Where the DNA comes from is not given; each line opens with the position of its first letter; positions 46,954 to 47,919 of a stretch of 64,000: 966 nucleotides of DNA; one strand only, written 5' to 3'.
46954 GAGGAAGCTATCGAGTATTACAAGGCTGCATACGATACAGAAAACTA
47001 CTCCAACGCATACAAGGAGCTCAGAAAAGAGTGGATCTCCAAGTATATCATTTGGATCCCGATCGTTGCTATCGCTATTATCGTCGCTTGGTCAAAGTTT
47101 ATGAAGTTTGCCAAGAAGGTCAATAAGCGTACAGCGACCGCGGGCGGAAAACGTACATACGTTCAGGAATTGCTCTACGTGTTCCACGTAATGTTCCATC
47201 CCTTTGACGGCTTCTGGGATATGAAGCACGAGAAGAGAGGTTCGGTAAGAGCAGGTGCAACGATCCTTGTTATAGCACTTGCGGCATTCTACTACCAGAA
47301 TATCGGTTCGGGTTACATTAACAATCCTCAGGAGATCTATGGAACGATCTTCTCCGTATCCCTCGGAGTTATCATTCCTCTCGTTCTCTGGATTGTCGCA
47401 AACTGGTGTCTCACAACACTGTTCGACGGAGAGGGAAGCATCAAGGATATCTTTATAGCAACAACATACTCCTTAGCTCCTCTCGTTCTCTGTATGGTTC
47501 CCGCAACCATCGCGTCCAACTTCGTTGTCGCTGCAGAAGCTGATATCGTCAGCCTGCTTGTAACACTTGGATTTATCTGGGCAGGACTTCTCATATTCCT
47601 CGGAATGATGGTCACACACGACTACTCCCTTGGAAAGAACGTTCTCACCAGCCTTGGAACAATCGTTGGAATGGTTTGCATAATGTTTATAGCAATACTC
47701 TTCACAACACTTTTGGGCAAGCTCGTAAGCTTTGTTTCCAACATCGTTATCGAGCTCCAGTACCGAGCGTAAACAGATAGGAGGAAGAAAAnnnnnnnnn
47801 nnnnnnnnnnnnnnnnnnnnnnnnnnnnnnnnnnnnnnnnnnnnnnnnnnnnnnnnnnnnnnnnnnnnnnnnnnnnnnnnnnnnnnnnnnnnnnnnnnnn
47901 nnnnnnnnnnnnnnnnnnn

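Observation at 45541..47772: Extracellular NHL beta-propeller fused through a TPR segment to a Yip1-type membrane domain inside a transporter operon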

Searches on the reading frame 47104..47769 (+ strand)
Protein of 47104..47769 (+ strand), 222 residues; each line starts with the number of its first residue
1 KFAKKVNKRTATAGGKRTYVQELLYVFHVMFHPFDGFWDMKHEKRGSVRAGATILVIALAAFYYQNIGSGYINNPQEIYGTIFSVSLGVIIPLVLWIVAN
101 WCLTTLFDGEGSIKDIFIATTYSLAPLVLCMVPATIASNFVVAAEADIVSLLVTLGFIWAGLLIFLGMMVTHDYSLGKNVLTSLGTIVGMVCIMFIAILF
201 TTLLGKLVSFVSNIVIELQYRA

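Call 60: search_solved_structures(query=window:47104-47769:+, max_evalue=10)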
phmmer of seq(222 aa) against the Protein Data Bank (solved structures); distinct sequences matched with E-value up to 10: 1.
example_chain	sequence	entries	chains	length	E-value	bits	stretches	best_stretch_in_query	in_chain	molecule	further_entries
8ixw_A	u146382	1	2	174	0.5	13.3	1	104-211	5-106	Chains: A,B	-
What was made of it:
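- Closest known: Eukaryotic Yip1/Yif1/YIPF Golgi and ER proteins. Different: PDB holds no sequence relative of the Yip1 part (call 60).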
